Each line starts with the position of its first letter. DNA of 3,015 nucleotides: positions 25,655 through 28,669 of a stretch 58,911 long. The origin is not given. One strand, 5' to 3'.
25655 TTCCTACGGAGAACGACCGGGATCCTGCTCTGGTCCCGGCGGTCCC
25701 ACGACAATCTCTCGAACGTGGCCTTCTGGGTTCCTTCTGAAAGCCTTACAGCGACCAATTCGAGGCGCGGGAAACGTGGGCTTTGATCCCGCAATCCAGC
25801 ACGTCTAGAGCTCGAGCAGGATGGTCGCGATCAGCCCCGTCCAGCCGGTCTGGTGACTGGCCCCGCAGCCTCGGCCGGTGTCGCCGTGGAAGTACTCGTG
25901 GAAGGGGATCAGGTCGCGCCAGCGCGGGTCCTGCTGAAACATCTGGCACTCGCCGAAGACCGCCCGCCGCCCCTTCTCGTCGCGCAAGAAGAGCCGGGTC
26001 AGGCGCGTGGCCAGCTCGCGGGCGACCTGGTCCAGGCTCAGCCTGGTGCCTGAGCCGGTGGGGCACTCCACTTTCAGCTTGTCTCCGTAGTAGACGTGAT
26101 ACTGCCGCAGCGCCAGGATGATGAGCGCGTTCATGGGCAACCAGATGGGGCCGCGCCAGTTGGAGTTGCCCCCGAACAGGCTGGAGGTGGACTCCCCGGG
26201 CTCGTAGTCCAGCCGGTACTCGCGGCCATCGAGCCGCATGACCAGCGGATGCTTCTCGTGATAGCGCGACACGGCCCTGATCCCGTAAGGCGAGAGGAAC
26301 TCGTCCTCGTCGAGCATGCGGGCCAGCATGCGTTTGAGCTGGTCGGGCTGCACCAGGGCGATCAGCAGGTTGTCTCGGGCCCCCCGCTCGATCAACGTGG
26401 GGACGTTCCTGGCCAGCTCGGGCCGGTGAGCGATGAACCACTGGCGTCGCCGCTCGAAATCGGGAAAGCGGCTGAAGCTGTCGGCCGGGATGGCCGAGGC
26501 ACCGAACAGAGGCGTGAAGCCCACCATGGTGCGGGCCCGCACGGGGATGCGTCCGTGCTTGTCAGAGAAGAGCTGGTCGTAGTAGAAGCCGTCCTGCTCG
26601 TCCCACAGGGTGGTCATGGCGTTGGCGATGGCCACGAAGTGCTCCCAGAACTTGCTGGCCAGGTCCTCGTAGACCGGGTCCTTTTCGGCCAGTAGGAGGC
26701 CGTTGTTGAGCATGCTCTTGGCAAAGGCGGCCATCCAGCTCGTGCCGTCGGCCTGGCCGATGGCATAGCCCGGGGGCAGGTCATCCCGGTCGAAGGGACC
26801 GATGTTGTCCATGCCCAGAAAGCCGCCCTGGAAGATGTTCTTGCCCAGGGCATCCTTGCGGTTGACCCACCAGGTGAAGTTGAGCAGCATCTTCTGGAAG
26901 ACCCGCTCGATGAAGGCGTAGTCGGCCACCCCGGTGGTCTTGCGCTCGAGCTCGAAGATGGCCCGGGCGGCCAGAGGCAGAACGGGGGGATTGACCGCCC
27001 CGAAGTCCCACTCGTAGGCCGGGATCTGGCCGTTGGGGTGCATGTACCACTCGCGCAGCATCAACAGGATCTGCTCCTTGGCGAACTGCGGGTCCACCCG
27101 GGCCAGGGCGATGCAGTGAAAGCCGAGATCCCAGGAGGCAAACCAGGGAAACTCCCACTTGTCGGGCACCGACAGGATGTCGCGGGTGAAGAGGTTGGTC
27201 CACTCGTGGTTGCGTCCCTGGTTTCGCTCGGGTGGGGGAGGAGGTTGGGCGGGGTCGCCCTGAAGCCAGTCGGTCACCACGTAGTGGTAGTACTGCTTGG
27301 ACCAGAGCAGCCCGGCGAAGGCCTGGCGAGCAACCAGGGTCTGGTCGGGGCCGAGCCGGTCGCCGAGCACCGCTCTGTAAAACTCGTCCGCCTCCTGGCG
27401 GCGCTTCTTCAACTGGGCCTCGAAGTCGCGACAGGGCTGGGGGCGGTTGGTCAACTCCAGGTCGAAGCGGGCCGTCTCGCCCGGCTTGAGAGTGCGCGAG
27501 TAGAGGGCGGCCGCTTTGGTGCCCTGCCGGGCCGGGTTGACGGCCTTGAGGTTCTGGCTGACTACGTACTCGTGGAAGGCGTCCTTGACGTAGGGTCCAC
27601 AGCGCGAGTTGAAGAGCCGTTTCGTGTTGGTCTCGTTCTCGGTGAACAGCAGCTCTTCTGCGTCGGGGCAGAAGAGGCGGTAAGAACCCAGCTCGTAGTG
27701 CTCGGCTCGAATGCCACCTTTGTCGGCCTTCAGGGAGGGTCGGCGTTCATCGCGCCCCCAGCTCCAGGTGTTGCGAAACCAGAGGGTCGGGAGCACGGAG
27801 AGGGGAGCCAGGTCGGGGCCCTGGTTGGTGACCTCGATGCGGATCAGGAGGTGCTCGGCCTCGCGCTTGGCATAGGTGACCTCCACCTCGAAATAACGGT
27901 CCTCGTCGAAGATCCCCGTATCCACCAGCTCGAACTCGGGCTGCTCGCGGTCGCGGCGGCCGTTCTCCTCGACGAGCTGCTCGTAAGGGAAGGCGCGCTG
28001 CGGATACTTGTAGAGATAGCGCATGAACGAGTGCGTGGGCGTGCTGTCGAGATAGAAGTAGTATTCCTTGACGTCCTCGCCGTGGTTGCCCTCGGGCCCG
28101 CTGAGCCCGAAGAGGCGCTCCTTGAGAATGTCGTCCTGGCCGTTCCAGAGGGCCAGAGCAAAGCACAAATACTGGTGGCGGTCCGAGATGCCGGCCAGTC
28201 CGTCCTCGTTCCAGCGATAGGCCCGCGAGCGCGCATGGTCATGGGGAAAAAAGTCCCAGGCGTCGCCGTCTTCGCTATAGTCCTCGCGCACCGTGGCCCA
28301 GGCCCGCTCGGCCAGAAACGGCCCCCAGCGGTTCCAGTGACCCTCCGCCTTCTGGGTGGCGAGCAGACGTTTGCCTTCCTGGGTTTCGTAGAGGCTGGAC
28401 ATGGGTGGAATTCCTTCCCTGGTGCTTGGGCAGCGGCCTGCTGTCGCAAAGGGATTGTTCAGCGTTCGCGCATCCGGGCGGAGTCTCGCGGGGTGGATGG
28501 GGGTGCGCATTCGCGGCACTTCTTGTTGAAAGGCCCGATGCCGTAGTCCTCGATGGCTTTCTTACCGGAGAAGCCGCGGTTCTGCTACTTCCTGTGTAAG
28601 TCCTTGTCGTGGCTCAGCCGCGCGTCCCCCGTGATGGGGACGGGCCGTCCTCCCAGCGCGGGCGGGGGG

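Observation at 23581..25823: Low-GC 2.2-kb islet flanked by direct repeats that duplicate the 3' end of the GH63 gene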

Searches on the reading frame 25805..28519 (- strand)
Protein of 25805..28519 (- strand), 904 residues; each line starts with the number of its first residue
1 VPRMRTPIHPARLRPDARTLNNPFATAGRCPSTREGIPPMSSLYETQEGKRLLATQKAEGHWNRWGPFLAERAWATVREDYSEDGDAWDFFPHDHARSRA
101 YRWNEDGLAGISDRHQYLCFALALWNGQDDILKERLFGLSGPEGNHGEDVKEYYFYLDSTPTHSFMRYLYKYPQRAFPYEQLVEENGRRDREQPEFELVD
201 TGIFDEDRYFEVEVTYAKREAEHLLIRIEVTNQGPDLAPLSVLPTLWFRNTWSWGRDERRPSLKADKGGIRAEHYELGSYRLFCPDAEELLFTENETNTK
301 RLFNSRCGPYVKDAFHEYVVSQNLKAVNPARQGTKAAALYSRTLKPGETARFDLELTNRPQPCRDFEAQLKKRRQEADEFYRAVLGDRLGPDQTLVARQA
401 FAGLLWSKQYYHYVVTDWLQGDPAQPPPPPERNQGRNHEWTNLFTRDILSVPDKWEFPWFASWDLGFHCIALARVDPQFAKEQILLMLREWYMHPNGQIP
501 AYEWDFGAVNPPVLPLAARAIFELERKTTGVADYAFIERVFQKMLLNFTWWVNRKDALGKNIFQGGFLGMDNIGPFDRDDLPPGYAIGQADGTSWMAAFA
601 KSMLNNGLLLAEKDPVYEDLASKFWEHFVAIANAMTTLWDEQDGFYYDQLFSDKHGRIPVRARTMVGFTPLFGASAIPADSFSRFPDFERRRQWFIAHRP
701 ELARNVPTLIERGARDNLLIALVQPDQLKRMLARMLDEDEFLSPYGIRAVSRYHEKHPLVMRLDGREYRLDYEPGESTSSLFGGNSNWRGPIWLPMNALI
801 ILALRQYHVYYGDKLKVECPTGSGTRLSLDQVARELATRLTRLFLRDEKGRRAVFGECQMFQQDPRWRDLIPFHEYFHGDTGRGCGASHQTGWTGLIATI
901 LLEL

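Call 7: search_protein_families(library=pfam, proteins=[window:25805-28519:-], max_evalue=0.1)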
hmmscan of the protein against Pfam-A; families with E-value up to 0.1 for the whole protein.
window:25805-28519:- (904 aa): 2 families
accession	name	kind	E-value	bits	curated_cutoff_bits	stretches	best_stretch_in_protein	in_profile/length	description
PF22422.2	MGH1-like_GH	-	1.9e-27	97.3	27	2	458-673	2-249/356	Mannosylglycerate hydrolase MGH1-like glycoside hydrolase domain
PF03200.22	Glyco_hydro_63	-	3e-11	43.2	22.4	1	725-813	363-432/492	Glycosyl hydrolase family 63 C-terminal domain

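Call 10: find_encoding_contigs(protein=window:25805-28519:-, flank=10000, max_places=10)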
Protein window:25805-28519:- (904 aa): no gene with exactly this product is on record in the collection.

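Call 11: find_related_loci(query=window:25805-28519:-, collection=genome_contigs, flank=10000)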
Query window:25805-28519:- (904 aa) in genome_contigs; peptide patterns used: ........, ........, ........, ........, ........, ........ (x = any residue, [..] = any of these).
600 stretches matched a pattern (row limit reached: there are more); 599 encode a relative of the query (tblastn E <= 1e-3); the best 80 are kept; 80 distinct loci.
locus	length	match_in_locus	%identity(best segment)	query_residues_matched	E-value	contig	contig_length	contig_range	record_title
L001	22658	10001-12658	67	42-904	0e+0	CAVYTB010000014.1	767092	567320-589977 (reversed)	MAG: Candidatus Acidoferrales bacterium isolate MFD05521.bin.1.74 genome assembly, contig: contig_7229, whole genome sho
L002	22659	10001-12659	67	42-904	0e+0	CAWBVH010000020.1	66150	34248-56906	MAG: Candidatus Acidoferrales bacterium isolate MFD03975.bin.2.171 genome assembly, contig: contig_164219, whole genome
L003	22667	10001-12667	59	29-901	0e+0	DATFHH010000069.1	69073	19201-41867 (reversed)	MAG TPA_asm: Pyrinomonadaceae bacterium isolate SMAG_U8684 k141_2178148, whole genome shotgun sequence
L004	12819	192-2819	59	46-901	0e+0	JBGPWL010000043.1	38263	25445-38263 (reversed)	MAG: Pyrinomonadaceae bacterium isolate OBJ1_062018_090_65 k141_1635266_length_38263_cov_24.6387, whole genome shotgun s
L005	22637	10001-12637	59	45-904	0e+0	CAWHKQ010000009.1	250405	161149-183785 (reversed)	MAG: uncultured Acidobacteriota bacterium isolate MFD02840.bin.2.120 genome assembly, contig: contig_46634, whole genome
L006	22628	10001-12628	57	46-901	0e+0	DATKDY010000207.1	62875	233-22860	MAG TPA_asm: Vicinamibacterales bacterium isolate SMAG_U14485 k141_1407373, whole genome shotgun sequence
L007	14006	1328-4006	57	19-901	0e+0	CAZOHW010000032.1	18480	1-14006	MAG TPA_asm: uncultured Nitrospira sp. isolate SRP093762_co1_97 genome assembly, contig: NODE_1802_length_18480_cov_6.92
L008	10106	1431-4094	56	33-903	0e+0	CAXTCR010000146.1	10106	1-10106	MAG TPA_asm: uncultured Ktedonobacteraceae bacterium isolate public_SRR1531569_metawrap_bin.4 genome assembly, contig: p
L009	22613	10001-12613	58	46-901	0e+0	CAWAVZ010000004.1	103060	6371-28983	MAG: uncultured Acidobacteriota bacterium isolate MFD05513.bin.1.68 genome assembly, contig: contig_58631, whole genome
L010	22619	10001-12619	57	46-901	0e+0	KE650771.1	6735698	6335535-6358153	Fischerella sp. PCC 9431 genomic scaffold Fis9431DRAFT_Scaffold1.2, whole genome shotgun sequence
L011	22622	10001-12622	57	46-901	0e+0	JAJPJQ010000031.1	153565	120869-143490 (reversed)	MAG: Proteobacteria bacterium isolate Centralia_MAG_52 k107_4602208, whole genome shotgun sequence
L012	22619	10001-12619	57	46-901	0e+0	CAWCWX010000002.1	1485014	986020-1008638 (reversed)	MAG: uncultured Acidobacteriota bacterium isolate MFD05442.bin.1.6 genome assembly, contig: contig_1393, whole genome sh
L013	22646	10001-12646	57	39-901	0e+0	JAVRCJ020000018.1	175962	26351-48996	MAG: Nostoc sp. DedSLP01 Nostoc_sp_DedSLP01_18, whole genome shotgun sequence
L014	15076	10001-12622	57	46-901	0e+0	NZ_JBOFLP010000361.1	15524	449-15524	MAG: Chroococcidiopsis sp. isolate WFFMC_MAG_337 k139_73117_flag=0_multi=7.7238_len=15524, whole genome shotgun sequence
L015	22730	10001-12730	55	18-901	0e+0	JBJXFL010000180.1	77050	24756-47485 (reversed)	MAG: Bryobacteraceae bacterium isolate F1F2.bin.453 k127_674488, whole genome shotgun sequence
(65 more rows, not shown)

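Call 37: find_encoding_contigs(protein=window:25805-28402:-, flank=10000, max_places=8)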
Protein window:25805-28402:- (865 aa): no gene with exactly this product is on record in the collection.

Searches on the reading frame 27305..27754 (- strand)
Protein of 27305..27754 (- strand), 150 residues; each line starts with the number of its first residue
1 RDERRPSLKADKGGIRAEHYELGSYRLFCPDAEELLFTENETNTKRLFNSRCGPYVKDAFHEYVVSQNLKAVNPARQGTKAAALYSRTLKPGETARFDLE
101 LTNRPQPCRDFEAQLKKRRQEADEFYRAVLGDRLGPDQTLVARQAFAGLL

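Call 61: find_related_loci(query=window:27305-27754:-, collection=metagenome_contigs, flank=10000)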
Query seq(150 aa) (150 aa) in metagenome_contigs; peptide patterns used: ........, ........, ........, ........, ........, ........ (x = any residue, [..] = any of these).
600 stretches matched a pattern (row limit reached: there are more); 479 encode a relative of the query (tblastn E <= 1e-3); the best 80 are kept; 80 distinct loci.
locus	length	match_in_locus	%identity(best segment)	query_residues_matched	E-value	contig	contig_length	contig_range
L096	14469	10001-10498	52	1-150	2e-45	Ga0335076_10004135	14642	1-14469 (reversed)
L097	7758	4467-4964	51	1-150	3e-45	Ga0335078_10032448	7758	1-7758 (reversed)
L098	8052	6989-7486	52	1-150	1e-43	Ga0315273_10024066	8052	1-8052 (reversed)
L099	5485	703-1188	50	1-150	7e-43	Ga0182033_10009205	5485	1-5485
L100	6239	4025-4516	52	1-150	6e-43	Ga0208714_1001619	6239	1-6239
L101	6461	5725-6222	48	1-150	1e-42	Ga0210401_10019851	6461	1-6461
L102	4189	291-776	52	1-150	8e-43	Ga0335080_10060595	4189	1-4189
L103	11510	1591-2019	53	15-150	2e-40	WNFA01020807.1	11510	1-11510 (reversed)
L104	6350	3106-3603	50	1-150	1e-40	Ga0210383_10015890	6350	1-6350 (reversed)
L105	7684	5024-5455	51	15-150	3e-39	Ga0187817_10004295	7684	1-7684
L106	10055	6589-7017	51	15-150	7e-39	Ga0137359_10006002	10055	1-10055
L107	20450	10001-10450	49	4-150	9e-39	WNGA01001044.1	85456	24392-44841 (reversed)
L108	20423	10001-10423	53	15-150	2e-38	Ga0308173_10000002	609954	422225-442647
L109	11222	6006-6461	47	2-150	1e-37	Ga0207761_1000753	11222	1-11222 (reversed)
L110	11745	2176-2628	48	3-150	1e-37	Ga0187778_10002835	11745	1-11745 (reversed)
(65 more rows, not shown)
